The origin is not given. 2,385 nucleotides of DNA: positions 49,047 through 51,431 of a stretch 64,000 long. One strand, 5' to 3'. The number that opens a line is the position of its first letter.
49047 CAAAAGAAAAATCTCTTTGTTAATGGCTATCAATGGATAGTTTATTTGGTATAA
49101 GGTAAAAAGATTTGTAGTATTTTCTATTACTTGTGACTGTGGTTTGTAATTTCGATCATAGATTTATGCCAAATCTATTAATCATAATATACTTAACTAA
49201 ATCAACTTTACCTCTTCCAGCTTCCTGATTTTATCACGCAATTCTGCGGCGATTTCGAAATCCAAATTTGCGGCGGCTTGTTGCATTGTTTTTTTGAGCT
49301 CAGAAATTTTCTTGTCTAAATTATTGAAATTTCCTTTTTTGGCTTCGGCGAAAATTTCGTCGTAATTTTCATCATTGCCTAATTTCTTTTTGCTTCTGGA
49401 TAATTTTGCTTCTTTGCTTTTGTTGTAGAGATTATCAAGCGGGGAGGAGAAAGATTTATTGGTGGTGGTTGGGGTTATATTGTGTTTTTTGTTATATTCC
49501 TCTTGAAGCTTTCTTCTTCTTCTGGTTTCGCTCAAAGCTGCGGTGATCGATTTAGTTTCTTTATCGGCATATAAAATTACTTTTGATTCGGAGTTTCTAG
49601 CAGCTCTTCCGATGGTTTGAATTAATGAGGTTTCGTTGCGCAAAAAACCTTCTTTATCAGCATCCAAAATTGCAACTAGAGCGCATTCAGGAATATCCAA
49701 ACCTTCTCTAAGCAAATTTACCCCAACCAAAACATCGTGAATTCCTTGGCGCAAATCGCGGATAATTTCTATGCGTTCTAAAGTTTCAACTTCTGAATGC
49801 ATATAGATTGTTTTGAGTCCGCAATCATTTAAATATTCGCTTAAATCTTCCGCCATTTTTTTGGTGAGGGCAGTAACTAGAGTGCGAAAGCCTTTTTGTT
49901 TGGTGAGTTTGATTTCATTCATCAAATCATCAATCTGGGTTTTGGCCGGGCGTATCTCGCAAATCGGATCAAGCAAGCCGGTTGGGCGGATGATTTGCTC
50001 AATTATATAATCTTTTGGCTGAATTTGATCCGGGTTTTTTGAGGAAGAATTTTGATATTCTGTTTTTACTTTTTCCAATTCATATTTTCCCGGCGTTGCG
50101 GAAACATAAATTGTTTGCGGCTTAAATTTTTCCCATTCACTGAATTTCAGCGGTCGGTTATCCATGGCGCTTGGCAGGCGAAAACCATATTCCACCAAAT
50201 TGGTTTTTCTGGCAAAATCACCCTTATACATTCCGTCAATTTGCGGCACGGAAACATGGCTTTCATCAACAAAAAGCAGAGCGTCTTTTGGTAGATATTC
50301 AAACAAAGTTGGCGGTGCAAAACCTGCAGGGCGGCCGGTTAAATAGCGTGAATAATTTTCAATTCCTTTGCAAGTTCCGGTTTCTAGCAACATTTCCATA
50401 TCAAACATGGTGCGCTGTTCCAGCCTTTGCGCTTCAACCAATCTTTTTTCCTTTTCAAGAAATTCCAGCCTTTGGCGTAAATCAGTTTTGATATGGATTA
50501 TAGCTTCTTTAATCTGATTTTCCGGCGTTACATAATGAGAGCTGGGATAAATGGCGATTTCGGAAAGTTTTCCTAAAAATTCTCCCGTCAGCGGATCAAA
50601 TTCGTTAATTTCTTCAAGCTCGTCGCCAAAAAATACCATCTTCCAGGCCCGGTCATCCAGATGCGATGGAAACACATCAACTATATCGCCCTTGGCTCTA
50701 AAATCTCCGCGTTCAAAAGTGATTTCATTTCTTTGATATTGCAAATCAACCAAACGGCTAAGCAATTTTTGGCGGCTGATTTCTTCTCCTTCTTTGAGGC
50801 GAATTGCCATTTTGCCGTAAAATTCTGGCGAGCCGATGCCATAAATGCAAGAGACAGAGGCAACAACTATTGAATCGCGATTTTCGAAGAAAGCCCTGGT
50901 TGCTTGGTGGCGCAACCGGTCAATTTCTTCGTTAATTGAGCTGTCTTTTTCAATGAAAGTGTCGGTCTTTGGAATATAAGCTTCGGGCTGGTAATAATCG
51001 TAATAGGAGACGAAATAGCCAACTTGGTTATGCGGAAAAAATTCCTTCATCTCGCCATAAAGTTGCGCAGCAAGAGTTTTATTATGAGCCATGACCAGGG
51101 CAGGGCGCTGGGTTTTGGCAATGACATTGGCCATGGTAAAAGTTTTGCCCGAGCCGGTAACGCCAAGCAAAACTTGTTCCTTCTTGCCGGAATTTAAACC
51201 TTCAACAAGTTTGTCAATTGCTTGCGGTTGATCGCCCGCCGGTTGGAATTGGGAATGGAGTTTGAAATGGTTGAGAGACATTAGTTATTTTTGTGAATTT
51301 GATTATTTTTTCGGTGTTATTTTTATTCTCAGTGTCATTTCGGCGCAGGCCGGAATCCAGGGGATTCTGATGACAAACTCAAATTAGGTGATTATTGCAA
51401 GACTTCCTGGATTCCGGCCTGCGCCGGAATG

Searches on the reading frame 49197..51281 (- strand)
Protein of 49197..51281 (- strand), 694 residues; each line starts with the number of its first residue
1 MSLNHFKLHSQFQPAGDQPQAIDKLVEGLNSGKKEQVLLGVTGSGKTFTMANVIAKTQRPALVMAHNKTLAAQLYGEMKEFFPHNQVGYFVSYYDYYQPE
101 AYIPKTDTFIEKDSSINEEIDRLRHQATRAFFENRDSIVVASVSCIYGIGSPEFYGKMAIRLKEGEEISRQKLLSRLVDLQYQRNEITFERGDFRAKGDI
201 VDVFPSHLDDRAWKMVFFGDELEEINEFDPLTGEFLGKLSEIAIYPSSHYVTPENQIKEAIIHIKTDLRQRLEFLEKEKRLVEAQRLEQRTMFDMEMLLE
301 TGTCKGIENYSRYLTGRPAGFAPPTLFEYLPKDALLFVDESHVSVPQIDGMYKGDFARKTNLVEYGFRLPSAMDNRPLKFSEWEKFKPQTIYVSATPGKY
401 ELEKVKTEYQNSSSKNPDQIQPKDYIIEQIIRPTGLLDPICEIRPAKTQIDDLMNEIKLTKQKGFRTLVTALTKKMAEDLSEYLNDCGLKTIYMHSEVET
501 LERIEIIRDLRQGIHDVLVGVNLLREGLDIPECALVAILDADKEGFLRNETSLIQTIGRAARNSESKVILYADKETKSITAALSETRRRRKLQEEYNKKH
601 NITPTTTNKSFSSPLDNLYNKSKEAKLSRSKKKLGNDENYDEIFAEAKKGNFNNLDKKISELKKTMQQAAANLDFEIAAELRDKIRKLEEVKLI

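Call 6: search_protein_families(library=pfam, proteins=[window:49197-51281:-], max_evalue=0.1)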
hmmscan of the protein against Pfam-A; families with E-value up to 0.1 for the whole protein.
window:49197-51281:- (694 aa): 12 families
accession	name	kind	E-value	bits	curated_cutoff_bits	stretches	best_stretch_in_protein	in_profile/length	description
PF17757.6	UvrB_inter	-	9.1e-33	112.7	22.9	1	160-250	1-91/91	UvrB interaction domain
PF00271.37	Helicase_C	-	6.9e-20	71.8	23.5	1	450-563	3-109/110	Helicase conserved C-terminal domain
PF12344.14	UvrB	-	2.6e-18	66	27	1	570-610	1-41/43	Ultra-violet resistance protein B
PF04851.21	ResIII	-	6.7e-12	46.1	22.5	1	14-90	4-87/164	Type III restriction enzyme, res subunit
PF02151.25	UVR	-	4.7e-11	42.5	21.5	1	656-690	1-35/36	UvrB/uvrC motif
PF00270.35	DEAD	-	3.9e-07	30.4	26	1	18-86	4-73/167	DEAD/DEAH box helicase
PF13604.12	AAA_30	-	0.00052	20.2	27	1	18-75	6-63/191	AAA domain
PF00225.29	Kinesin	-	0.017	14.6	29.3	1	21-98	58-135/327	Kinesin motor domain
PF14814.11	UB2H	-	0.019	15.4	27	0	162-203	1-42/85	Bifunctional transglycosylase second domain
PF24505.1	Ig_TMEM131homol_6th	-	0.031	15.1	28.3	0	240-282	18-60/63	TMEM131 homolog sixth Ig-like domain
PF18766.7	SWI2_SNF2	-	0.062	13.4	26.7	0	18-79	2-69/221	SWI2/SNF2 ATPase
PF07728.20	AAA_5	-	0.09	13.2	22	0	37-78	3-46/139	AAA domain (dynein-related subfamily)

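Call 22: find_related_loci(query=window:49197-51281:-, collection=genome_contigs, flank=10000)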
Query window:49197-51281:- (694 aa) in genome_contigs; peptide patterns used: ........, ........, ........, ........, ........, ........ (x = any residue, [..] = any of these).
600 stretches matched a pattern (row limit reached: there are more); 596 encode a relative of the query (tblastn E <= 1e-3); the best 80 are kept; 80 distinct loci.
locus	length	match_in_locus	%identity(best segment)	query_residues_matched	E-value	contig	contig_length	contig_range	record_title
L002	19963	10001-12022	78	4-694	0e+0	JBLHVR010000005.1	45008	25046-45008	MAG: Lentimonas sp. isolate 3300046534_83 Ga0491194_0000944, whole genome shotgun sequence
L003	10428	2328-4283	71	6-694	0e+0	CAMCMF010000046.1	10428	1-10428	MAG: Rhizobium sp. Q54 isolate MoH-23oct19-117 genome assembly, contig: MoH-23oct19-C9699, whole genome shotgun sequence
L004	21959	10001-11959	70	6-694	0e+0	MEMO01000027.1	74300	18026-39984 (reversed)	MAG: Alphaproteobacteria bacterium RIFCSPLOWO2_01_FULL_40_26 rifcsplowo2_01_scaffold_3957, whole genome shotgun sequence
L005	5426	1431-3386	70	6-693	0e+0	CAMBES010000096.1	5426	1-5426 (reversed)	MAG: Rhizobium sp. Q54 isolate TrE-03may19-89 genome assembly, contig: TrE-03may19-C34666, whole genome shotgun sequence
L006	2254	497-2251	75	6-607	0e+0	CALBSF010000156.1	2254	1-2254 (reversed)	MAG TPA_asm: uncultured Rickettsiales bacterium isolate SRR6231156_bin.78_CONCOCT_v1.1_MAG genome assembly, contig: ERZ6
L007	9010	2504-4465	66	3-694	0e+0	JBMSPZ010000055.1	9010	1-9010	MAG: Rickettsiales bacterium isolate ARD_V6_S4_100percent_par_metabat.26 NODE_5260_length_9010_cov_4.150419, whole genom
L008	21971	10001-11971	60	6-693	0e+0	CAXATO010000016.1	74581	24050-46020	MAG TPA_asm: uncultured Magnetovibrio sp. isolate ERR2752158_binner12_Refined_88 genome assembly, contig: ERZ2772516.323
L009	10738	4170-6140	59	6-693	0e+0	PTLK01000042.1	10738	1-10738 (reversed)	MAG: Alphaproteobacteria bacterium MarineAlpha3_Bin3 CFH04_42, whole genome shotgun sequence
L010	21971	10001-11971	59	6-693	0e+0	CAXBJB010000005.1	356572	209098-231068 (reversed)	MAG TPA_asm: uncultured Alphaproteobacteria bacterium isolate ERR2762157_binner12_Refined_11 genome assembly, contig: ER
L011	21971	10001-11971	59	6-693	0e+0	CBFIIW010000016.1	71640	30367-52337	MAG: Alphaproteobacteria bacterium isolate Co_bin_828_indstr genome assembly, contig: Co_bin_828_indstr_c16, whole genom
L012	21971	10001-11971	59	6-693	0e+0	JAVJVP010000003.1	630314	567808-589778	MAG: Rhodospirillales bacterium isolate C2-GNP5-11 k141_12872, whole genome shotgun sequence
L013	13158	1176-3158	58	2-693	0e+0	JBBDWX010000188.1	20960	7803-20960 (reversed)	MAG: Dongiaceae bacterium isolate LejiaD_2_64_10 Lejia_D_4095_length_20960_cov_6, whole genome shotgun sequence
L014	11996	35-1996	61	6-689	0e+0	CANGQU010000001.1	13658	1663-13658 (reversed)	MAG: Alphaproteobacteria bacterium isolate RE-15aug16-38 genome assembly, contig: RE-15aug16-C6559, whole genome shotgun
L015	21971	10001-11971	59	6-693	0e+0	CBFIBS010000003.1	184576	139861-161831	MAG: Alphaproteobacteria bacterium isolate Co_bin_450_strict genome assembly, contig: Co_bin_450_strict_c3, whole genome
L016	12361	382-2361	60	3-693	0e+0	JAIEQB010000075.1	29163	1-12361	MAG: Alphaproteobacteria bacterium isolate co.spades.DASTOOL.2.5kb_092 c_000000440165, whole genome shotgun sequence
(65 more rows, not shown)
